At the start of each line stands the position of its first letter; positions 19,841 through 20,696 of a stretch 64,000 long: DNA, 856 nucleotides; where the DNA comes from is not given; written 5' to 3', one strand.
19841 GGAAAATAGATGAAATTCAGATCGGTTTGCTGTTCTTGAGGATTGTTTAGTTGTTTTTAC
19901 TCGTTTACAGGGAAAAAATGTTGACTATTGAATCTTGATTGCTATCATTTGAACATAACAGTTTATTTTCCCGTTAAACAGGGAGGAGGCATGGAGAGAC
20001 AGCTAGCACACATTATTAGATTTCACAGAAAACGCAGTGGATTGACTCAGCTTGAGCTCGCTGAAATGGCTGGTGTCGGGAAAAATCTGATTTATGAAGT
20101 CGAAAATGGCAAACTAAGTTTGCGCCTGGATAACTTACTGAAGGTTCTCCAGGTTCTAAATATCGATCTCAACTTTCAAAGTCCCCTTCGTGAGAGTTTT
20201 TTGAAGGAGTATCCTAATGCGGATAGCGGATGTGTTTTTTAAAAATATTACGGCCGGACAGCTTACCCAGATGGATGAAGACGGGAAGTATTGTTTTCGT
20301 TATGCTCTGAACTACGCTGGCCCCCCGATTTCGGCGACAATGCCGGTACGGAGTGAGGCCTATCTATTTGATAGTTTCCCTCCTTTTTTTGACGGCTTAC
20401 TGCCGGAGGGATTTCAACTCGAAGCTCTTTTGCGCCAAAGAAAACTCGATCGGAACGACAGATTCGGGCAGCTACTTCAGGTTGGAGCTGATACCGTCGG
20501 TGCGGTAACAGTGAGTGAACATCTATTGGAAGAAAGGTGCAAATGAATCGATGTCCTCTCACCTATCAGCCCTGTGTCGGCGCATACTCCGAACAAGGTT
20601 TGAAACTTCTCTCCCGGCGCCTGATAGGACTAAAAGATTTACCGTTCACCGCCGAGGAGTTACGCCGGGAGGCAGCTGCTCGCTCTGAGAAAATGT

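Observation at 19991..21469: Tripartite HipB-HipS-HipT toxin-antitoxin module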

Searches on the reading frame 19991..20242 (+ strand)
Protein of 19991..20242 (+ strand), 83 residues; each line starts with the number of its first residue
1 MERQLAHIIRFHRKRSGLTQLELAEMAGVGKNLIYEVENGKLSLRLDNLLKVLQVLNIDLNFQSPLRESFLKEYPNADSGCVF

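Call 3: search_protein_families(library=pfam, proteins=[window:19991-20242:+], max_evalue=0.1)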
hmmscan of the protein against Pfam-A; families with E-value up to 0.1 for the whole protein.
window:19991-20242:+ (83 aa): 7 families
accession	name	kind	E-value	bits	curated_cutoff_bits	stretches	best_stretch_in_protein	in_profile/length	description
PF01381.28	HTH_3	-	6.7e-12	45.7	23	1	10-61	2-53/55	Helix-turn-helix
PF13560.12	HTH_31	-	1.7e-07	31.8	27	1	4-58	1-56/64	Helix-turn-helix domain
PF12844.13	HTH_19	-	1.5e-06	28.4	30.2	1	9-61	4-56/64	Helix-turn-helix domain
PF13443.12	HTH_26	-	0.00037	21.1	22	1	16-60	9-54/63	Cro/C1-type HTH DNA-binding domain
PF15731.11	MqsA_antitoxin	-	0.0015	19.1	30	1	7-57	72-121/131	Antitoxin component of bacterial toxin-antitoxin system, MqsA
PF13744.12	HTH_37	-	0.0078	16.4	27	1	4-60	18-75/80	Helix-turn-helix domain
PF21716.3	dnstrm_HI1420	-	0.025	14.9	27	1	14-62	42-88/90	Probable addiction module antidote protein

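Call 4: search_protein_families(library=ncbifam, proteins=[window:19991-20242:+], max_evalue=0.1)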
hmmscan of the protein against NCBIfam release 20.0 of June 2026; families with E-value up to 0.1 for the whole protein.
window:19991-20242:+ (83 aa): 17 families
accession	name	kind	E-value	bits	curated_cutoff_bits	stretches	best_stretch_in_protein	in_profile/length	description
TIGR03070.1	couple_hipB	subfamily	7.4e-22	77.1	71.65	1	3-60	1-58/58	type II toxin-antitoxin system Y4mF family antitoxin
NF007271.0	PRK09726.1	equivalog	7.5e-07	29.1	79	1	3-61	11-69/88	type II toxin-antitoxin system antitoxin HipB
TIGR03830.1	CxxCG_CxxCG_HTH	subfamily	1.4e-06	28.2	61.8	1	8-54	69-117/127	type II TA system antitoxin MqsA family protein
NF041951.1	phage_RstR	subfamily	4.6e-06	26.9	80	1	6-60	4-58/108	RstR family transcriptional repressor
NF007408.0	PRK09943.1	equivalog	5.6e-06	26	211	1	12-61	15-64/185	HTH-type transcriptional regulator PuuR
TIGR00270.2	TIGR00270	equivalog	8e-06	25.7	110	1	6-62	77-133/159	multiprotein bridging factor aMBF1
NF046032.1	TransRegSlrRBacil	equivalog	8.4e-05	22.7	250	1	6-61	3-59/149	HTH-type transcriptional regulator SlrR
NF047948.1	male_kill_WMK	equivalog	0.0001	21.9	300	1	6-60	164-218/300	WO male-killing family protein Wmk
NF038310.1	lysogeny_AimR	equivalog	0.00021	20.5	70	1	14-72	6-64/365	AimR family lysis-lysogeny pheromone receptor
NF041575.1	antitoxPezA_Strep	equivalog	0.00068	19.6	290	1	9-58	6-55/158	type II toxin-antitoxin system antitoxin PezA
NF048000.1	ECH1013_TF_S24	equivalog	0.00072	19.5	300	1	9-62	7-61/204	ECH_1013 family putative transcriptional regulator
NF006015.0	PRK08154.1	subfamily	0.0017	17.5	204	1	4-60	30-86/314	anaerobic benzoate catabolism transcriptional regulator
NF007257.0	PRK09706.1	subfamily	0.0033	17.2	101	1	2-57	3-58/135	transcriptional repressor DicA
NF003162.0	PRK04140.1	equivalog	0.0074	15.3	263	1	9-61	131-183/317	transcriptional regulator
TIGR02684.1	dnstrm_HI1420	hypoth_equivalog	0.01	16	53.7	1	14-62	42-88/89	addiction module antidote protein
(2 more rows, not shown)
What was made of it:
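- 19991..20242 (+): hipB: an 83-aa XRE/Cro-type HTH protein, the inferred operator-binding autoregulator. HTH_3 at 6.7e-12 and TIGR03070 at 77 bits, above cut-off (calls 3, 4).
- Domains: calls 3, 4.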

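Call 7: search_solved_structures(query=window:19991-20242:+, max_evalue=0.001, show_alignments=2)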
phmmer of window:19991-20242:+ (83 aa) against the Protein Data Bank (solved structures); distinct sequences matched with E-value up to 0.001: 11.
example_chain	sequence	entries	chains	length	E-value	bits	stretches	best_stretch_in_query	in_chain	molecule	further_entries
8ezt_A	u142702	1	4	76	7.3e-20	73.9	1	3-68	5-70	HipB(Lp)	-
8tac_A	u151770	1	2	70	5.7e-06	29.8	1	6-57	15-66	DBP48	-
6af3_B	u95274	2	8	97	2.5e-05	27.8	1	12-58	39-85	HigA antitoxin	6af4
2b5a_A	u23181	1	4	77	5.8e-05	26.6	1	3-60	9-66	C.BclI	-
2a6c_A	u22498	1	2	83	0.00035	24.1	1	2-58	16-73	Helix-turn-helix motif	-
4z5h_A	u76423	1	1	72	0.00043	23.8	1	3-60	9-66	Antitoxin HipB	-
4yg4_A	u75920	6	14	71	0.00057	23.4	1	3-60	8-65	Antitoxin HipB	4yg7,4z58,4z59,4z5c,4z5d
4yg1_A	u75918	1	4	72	0.00066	23.2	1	3-60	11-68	Antitoxin HipB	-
7t5u_A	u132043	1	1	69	0.00074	23.1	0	5-43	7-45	Helix-turn-helix domain-containing protein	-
2wiu_B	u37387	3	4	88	0.0008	23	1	3-61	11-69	HTH-TYPE TRANSCRIPTIONAL REGULATOR HIPB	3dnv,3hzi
5k98_B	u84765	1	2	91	0.00089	22.8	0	3-61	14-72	Antitoxin HipB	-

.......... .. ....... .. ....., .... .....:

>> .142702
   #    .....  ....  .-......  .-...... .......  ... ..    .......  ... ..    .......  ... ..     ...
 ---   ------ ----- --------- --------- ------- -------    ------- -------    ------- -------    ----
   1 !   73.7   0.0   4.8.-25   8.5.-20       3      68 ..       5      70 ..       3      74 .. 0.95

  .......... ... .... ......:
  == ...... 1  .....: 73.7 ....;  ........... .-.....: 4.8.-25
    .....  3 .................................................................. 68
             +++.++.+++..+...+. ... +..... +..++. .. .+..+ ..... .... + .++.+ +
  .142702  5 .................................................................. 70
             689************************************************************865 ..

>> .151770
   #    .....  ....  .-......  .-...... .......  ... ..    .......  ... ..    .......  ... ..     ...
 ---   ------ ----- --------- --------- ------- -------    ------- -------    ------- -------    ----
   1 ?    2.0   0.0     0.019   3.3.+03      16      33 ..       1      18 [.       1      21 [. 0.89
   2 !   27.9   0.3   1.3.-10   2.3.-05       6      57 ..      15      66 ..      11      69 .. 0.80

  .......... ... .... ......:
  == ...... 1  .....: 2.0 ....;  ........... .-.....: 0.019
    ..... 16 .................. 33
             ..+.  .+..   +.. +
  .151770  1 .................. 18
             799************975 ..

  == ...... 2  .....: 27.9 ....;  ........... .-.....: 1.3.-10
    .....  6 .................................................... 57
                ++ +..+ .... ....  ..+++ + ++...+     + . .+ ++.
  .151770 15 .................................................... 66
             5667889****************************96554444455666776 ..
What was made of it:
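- On HipBST tripartite toxin-antitoxin family: HTH_3 at 6.7e-12, TIGR03070 above its cut-off, and HipB(Lp) at 7e-20 (calls 3, 4, 7).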

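Call 42: search_protein_families(library=padloc, proteins=[window:19991-20242:+], max_evalue=0.01)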
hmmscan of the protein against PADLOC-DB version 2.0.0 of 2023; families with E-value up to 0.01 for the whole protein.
window:19991-20242:+ (83 aa): 14 families
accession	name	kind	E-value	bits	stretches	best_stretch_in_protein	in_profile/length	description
PDLC02926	HTH_VI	-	6.5e-09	33.9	1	5-61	2-58/92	-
PDLC03665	Control_protein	-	1.6e-05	23.1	1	6-60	10-65/77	control protein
PDLC03947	RmrA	-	1.9e-05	21.7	1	9-63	16-70/383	-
PDLC03536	REase_II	-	2.7e-05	21.9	1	4-60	10-66/237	Type II restriction enzyme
PDLC03949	RmrA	-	2.9e-05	21.1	1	9-62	7-60/363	-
PDLC03953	RmrA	-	6.3e-05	20.4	1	7-62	8-63/373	-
PDLC04142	capH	-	7.5e-05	21.7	1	9-58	11-60/103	capH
PDLC03944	RmrA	-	0.00035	17.7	1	11-62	13-64/384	-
PDLC03664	Control_protein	-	0.00073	18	1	9-59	18-68/74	control protein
PDLC04775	PDC-M69A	-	0.00086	17.8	1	14-60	17-63/113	-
PDLC03954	RmrA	-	0.00086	16.3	1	8-62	14-68/380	-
PDLC03946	RmrA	-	0.0023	14.7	1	10-62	8-60/357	-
PDLC03671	Control_protein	-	0.0047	15.1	1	5-58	15-68/84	control protein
PDLC03951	RmrA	-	0.0098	12.9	1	12-62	16-66/400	-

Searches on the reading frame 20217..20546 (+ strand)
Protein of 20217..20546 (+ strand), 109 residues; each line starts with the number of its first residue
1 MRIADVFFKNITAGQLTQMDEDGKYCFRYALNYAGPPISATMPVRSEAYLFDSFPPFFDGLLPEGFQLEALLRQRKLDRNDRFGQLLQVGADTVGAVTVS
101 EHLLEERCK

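Call 3: search_protein_families(library=pfam, proteins=[window:20217-20546:+], max_evalue=0.1)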
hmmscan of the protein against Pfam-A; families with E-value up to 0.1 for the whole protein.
window:20217-20546:+ (109 aa): 1 family
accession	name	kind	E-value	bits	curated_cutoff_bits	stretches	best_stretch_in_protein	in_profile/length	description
PF13657.11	Couple_hipA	-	1.3e-24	87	22.5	1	4-99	1-98/99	HipA N-terminal domain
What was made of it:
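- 20217..20546 (+): hipS: a 109-aa homologue of HipA N-subdomain 1, the inferred antitoxin. PF13657 at 1.3e-24 (call 3).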

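Call 4: search_protein_families(library=ncbifam, proteins=[window:20217-20546:+], max_evalue=0.1)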
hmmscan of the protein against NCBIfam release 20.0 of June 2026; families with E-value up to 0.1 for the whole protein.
window:20217-20546:+ (109 aa): 1 family
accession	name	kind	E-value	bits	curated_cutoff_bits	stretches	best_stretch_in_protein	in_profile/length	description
TIGR03071.1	couple_hipA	domain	9e-25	86.7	27.8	1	4-99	2-100/101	HipA N-terminal domain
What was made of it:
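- On HipBST tripartite toxin-antitoxin family: PF13657/TIGR03071 at 1e-24, full length (calls 3, 4).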

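Call 6: search_solved_structures(query=window:20217-20546:+, max_evalue=0.01, show_alignments=3)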
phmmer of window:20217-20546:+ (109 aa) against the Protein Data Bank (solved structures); distinct sequences matched with E-value up to 0.01: 12.
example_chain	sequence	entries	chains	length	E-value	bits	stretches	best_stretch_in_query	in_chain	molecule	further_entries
7vkb_B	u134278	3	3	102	3.5e-30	107.6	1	1-101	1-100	HipA (Persistence to inhibition of murein or DNA biosynthesis) | HipS(Lp)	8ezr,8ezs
7ab4_B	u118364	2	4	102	1.3e-11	47.9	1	11-99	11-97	Couple_hipA domain-containing protein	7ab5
7ab3_B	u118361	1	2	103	1.3e-11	47.9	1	11-99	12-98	Couple_hipA domain-containing protein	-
7czo_A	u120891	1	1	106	1.2e-09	41.6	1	19-102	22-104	Uncharacterized protein HI_0666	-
3fbr_A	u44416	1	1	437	3.7e-05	27.1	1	8-99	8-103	Serine/threonine-protein kinase toxin HipA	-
3tpb_A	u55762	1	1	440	3.8e-05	27.1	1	8-99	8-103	Serine/threonine-protein kinase HipA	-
3dnt_A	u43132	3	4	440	3.8e-05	27.1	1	8-99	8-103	Protein hipA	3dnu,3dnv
3tpd_A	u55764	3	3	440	3.8e-05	27.1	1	8-99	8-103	Serine/threonine-protein kinase HipA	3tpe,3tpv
3hzi_A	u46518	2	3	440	3.8e-05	27.1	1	8-99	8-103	Protein hipA | Serine/threonine-protein kinase HipA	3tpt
4yg7_D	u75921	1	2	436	3.9e-05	27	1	8-99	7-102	Serine/threonine-protein kinase HipA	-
2wiu_A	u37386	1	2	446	3.9e-05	27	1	8-99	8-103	PROTEIN HIPA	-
5k98_A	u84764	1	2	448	4e-05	27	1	8-99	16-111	Serine/threonine-protein kinase HipA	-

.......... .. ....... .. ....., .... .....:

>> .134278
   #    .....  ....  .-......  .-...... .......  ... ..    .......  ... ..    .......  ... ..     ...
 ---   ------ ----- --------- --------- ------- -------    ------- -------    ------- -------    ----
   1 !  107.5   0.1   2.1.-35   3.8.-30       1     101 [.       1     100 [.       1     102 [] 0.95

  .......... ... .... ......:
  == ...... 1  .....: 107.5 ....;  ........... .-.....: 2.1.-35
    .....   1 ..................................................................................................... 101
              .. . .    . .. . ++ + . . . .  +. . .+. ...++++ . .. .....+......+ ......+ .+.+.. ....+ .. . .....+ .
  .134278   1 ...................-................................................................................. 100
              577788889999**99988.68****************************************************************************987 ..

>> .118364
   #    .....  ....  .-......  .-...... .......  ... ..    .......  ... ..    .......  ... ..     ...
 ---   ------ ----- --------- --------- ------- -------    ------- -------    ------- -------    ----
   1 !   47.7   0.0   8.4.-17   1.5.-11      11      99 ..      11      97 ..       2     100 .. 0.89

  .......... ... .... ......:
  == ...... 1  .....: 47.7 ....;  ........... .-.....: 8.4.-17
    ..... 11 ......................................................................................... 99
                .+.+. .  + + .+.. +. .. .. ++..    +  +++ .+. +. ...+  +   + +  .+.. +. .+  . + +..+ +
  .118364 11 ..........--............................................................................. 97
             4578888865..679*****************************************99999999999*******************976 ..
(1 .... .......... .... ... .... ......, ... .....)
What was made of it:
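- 20217..20546 (+): HipS(Lp) 7VKB_B at 3.5e-30, O127 HipS at 1.3e-11, and HipA residues 8-103 at 3.7e-5 (call 6).
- On HipBST tripartite toxin-antitoxin family: It aligns to HipA residues 8-103 and to the HipS structures (call 6).
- On HipBST(Ec O127) subclade (TrpS-targeting): Phe66 aligns with Trp65 (call 6).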

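Call 12: find_encoding_contigs(protein=window:20217-20546:+, flank=10000, max_places=6)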
Protein window:20217-20546:+ (109 aa): no gene with exactly this product is on record in the collection.
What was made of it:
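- Tried and rejected: An exact-sequence look-up of HipS in public assemblies found nothing (call 12), so the source genome could not be named.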

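Call 42: search_protein_families(library=padloc, proteins=[window:20217-20546:+], max_evalue=0.01)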
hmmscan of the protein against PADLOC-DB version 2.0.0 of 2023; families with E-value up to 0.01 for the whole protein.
window:20217-20546:+ (109 aa): 0 families
